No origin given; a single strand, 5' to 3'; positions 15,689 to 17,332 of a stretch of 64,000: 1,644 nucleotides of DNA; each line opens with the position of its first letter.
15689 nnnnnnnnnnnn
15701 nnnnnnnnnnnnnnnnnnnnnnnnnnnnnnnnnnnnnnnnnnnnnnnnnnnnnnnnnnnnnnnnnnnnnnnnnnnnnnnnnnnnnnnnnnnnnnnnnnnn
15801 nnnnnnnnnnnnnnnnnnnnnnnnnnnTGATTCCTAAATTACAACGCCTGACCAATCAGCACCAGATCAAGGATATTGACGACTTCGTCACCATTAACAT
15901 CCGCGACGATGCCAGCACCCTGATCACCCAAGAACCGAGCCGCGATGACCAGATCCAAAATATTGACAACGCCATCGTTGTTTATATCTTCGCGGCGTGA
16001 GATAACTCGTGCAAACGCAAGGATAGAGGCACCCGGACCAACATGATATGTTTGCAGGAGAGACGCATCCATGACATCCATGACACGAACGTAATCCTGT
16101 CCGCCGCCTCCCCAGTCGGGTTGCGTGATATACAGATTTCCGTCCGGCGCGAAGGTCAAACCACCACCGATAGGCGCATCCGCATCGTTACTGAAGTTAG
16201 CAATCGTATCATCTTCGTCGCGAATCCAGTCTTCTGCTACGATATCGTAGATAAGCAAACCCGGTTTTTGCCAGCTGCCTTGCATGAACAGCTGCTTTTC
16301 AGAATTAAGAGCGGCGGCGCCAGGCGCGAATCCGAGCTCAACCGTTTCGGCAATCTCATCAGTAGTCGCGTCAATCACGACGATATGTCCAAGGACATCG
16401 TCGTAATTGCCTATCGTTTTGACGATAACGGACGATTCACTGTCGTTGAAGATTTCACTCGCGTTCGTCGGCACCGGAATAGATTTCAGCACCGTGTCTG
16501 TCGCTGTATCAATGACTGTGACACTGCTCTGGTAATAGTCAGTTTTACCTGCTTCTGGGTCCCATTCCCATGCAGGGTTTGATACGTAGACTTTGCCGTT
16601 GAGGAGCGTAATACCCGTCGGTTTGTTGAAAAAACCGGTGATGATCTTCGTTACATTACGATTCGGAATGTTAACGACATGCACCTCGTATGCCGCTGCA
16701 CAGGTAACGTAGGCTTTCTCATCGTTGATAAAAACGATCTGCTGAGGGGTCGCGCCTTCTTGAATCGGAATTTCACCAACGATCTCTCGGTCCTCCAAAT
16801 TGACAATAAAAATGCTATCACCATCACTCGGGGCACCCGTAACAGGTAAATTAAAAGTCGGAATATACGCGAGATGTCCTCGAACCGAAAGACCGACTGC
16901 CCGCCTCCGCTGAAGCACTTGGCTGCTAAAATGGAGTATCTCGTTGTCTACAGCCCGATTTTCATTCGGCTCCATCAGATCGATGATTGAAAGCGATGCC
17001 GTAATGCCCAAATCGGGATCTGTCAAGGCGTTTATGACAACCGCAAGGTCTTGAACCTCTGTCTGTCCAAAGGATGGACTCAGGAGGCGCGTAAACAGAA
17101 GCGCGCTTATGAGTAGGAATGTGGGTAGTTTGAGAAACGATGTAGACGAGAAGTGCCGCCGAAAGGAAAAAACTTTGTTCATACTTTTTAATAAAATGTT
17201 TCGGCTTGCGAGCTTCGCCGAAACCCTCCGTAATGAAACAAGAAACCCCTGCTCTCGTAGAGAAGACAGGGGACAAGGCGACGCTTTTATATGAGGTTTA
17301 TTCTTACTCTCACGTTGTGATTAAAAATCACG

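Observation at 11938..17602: Cobalamin riboswitch controlling three uncharacterised surface/membrane proteins: candidate non-canonical corrinoid capture/uptake system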

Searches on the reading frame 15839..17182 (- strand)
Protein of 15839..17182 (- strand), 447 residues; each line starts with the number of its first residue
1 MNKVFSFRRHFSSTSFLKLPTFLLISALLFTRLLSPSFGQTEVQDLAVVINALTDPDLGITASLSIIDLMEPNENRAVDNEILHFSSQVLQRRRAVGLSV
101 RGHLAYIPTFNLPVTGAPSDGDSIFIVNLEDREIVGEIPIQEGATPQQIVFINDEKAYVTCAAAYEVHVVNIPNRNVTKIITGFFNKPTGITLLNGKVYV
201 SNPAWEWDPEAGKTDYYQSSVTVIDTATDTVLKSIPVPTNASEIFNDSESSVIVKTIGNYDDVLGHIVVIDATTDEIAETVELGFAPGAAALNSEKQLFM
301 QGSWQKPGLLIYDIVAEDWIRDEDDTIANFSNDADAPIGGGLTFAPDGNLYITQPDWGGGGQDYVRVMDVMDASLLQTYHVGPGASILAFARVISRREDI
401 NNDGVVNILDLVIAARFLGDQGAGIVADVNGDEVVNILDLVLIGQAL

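Call 6: search_protein_families(library=pfam, max_evalue=0.1, proteins=[window:15839-17182:-])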
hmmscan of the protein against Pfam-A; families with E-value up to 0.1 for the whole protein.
window:15839-17182:- (447 aa): 2 families
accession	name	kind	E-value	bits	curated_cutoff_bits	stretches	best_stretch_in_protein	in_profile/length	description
PF00404.24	Dockerin_1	-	1.3e-07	32.1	22.9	1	398-446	2-55/57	Dockerin type I domain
PF16819.11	DUF5074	-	0.00013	21.6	27.2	1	143-346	97-301/353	Domain of unknown function (DUF5074)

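Call 7: search_protein_families(library=ncbifam, max_evalue=0.1, proteins=[window:15839-17182:-])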
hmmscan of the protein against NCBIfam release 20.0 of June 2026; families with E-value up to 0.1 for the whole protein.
window:15839-17182:- (447 aa): 6 families
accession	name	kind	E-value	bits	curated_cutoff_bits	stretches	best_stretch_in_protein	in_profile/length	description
NF052280.1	7_blade_YncE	equivalog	8e-08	31.4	400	1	214-297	233-311/338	7-bladed beta-propeller protein YncE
TIGR03866.1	PQQ_ABC_repeats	subfamily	2.7e-06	26.7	287.3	1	220-299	64-139/310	PQQ-dependent catabolism-associated beta-propeller protein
TIGR02276.1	beta_rpt_yvtn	repeat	4.4e-05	23.4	27.85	1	215-237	10-32/42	beta-propeller repeat protein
NF033206.1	ScyE_fam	subfamily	0.0095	15.5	80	0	341-359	12-30/333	ScyD/ScyE family protein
NF052460.1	L-NosZ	equivalog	0.01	14.4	700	1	214-285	149-216/480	clade III lactonase-type nitrous-oxide reductase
NF038015.2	AztD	exception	0.011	14.5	400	0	146-182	307-343/356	zinc metallochaperone AztD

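Call 8: search_solved_structures(query=window:15839-17182:-, max_evalue=1, show_alignments=1)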
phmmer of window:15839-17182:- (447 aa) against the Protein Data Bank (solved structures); distinct sequences matched with E-value up to 1: 22.
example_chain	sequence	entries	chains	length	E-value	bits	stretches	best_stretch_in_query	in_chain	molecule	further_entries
2y3n_B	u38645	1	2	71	2.6e-05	26.4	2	395-445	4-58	CELLULOSOMAL FAMILY-48 PROCESSIVE GLYCOSIDE HYDROLASE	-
8ptf_A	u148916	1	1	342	2.6e-05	26.3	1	145-282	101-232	YncE family protein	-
8ptd_A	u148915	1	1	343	2.6e-05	26.3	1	145-282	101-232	YncE family protein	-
8blw_B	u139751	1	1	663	4.7e-05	25.5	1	145-285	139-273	YncE family protein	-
8puj_A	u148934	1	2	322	8.8e-05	24.6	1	123-294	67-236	YncE family protein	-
8okv_B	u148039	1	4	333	9.8e-05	24.5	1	123-294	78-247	Putative surface layer protein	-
8p97_B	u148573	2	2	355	0.00012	24.2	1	123-294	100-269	Putative surface layer protein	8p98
8bai_A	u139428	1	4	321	0.0022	20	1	124-262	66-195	Surface layer protein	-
8baz_A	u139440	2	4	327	0.0023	19.9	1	124-262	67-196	Surface layer protein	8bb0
3dsm_A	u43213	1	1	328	0.0024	19.9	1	124-262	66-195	uncharacterized protein BACUNI_02894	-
8bmy_A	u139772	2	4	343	0.0025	19.8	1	124-262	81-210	Putative surface layer protein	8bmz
8bmx_D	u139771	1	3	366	0.0028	19.7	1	123-262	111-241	YncE family protein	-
8bn0_A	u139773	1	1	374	0.003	19.6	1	124-262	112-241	Putative surface layer protein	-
4dh2_B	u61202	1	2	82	0.045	15.7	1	399-440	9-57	Dockerin type 1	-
6kg9_A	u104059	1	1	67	0.061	15.2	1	399-441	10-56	And cellulose-binding endoglucanase family 9 CelL ortholog dockerin domain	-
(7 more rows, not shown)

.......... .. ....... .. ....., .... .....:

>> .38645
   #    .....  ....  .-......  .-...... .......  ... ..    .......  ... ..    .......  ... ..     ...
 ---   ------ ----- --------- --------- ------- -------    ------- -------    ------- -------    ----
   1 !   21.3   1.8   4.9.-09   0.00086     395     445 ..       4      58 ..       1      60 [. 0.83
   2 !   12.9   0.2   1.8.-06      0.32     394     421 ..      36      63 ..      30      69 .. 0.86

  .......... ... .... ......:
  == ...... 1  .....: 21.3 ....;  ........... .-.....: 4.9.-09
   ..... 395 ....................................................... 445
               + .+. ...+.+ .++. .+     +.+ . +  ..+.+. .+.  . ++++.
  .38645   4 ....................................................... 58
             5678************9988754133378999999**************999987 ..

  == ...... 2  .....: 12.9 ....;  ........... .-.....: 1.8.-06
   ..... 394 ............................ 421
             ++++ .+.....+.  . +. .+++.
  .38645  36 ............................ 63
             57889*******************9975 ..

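Call 60: search_solved_structures(query=A5, max_evalue=0.01, show_alignments=2)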
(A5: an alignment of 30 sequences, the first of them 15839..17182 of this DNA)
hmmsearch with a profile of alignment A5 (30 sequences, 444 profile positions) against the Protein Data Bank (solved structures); distinct sequences matched with E-value up to 0.01: 17.
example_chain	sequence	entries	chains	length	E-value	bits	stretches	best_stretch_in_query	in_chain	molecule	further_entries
1l0q_A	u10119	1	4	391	1.7e-11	46.8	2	111-310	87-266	Surface layer protein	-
8ptf_A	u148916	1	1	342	6.1e-10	41.7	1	98-351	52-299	YncE family protein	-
8ptd_A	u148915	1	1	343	8.5e-10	41.3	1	98-352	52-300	YncE family protein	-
8blw_B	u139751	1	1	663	1.8e-09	40.2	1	98-352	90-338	YncE family protein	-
2y3n_B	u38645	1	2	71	2.9e-07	32.9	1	392-444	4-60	CELLULOSOMAL FAMILY-48 PROCESSIVE GLYCOSIDE HYDROLASE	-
8puj_A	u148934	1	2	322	1.1e-06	31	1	94-289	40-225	YncE family protein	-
8okv_B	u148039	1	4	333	1.3e-06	30.8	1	94-289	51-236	Putative surface layer protein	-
8p97_B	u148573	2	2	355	1.5e-06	30.6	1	94-289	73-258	Putative surface layer protein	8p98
8bai_A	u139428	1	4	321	4.5e-06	29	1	97-297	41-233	Surface layer protein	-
8baz_A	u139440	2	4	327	4.8e-06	28.9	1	97-297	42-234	Surface layer protein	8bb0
3dsm_A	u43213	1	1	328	4.9e-06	28.9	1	97-297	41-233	uncharacterized protein BACUNI_02894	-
8bmx_D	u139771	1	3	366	5.3e-06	28.8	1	96-297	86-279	YncE family protein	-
8bmy_A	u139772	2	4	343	5.3e-06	28.8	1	97-297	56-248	Putative surface layer protein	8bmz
8bn0_A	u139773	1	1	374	5.6e-06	28.7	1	96-297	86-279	Putative surface layer protein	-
3bws_A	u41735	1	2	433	0.00012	24.3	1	109-235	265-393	protein Lp49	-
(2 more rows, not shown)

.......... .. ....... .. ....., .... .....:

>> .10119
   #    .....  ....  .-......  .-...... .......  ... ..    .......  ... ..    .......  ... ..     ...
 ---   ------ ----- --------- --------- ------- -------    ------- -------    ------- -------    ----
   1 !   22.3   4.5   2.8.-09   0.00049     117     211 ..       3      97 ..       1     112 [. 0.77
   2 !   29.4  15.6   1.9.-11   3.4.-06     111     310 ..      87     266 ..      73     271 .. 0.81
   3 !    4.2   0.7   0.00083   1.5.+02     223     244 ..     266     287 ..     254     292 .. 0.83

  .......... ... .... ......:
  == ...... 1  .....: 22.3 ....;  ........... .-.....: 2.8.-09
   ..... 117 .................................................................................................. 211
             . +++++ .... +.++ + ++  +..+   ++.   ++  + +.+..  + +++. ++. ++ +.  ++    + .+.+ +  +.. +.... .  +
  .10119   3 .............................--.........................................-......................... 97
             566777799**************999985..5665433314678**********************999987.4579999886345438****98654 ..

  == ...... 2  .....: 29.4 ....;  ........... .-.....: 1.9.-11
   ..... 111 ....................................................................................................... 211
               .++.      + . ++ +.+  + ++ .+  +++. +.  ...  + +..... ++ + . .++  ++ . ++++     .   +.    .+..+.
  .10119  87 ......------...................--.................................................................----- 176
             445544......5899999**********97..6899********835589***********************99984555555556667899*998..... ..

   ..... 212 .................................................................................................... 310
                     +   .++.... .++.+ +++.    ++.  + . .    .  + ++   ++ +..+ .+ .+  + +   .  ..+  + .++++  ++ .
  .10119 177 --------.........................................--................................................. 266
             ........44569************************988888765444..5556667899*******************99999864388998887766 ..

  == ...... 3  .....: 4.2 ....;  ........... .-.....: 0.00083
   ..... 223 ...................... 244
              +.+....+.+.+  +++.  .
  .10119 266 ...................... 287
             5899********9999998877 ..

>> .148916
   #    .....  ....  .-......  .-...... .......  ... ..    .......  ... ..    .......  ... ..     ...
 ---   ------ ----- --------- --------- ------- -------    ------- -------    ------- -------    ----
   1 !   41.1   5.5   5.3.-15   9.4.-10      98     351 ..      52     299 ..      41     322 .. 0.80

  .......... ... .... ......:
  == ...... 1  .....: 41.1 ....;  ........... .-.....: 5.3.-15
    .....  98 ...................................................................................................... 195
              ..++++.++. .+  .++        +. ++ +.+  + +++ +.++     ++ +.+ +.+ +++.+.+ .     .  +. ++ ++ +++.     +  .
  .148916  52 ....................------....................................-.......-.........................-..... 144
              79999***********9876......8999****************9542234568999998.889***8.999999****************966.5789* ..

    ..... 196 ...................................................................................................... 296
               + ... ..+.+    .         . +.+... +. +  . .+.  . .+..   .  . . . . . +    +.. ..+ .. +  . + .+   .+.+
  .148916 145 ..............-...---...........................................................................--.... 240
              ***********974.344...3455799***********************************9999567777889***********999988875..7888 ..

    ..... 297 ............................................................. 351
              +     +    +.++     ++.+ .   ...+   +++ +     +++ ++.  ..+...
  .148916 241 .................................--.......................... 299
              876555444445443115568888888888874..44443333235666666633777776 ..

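Call 92: search_protein_families(library=pfam, alignment_id=A5, max_evalue=0.01)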
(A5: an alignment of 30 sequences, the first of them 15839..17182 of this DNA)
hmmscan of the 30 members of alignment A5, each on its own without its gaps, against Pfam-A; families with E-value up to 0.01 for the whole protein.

A. member 1, window:15839-17182:- (447 aa): 2 families
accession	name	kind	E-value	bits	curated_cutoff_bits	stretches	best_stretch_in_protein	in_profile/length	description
PF00404.24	Dockerin_1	-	1.3e-07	32.1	22.9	1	398-446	2-55/57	Dockerin type I domain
PF16819.11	DUF5074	-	0.00013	21.6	27.2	1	143-346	97-301/353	Domain of unknown function (DUF5074)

B. families by the number of members that match (of 30 scanned): 9 families
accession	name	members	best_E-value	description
PF00404.24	Dockerin_1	29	2.6e-09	Dockerin type I domain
PF16819.11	DUF5074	29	5.3e-07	Domain of unknown function (DUF5074)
PF01436.27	NHL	4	0.00024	NHL repeat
PF13860.13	FlgD_ig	1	4.5e-08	FlgD Ig-like domain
PF18962.6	Por_Secre_tail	1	7.7e-05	Secretion system C-terminal sorting domain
PF13585.12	CHU_C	1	0.00036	CHU_C Type IX secretion signal domain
PF02239.22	Cytochrom_D1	1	0.00072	Cytochrome D1 heme domain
PF08450.18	SGL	1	0.0023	SMP-30/Gluconolactonase/LRE-like region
PF03646.20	FlaG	1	0.0083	FlaG protein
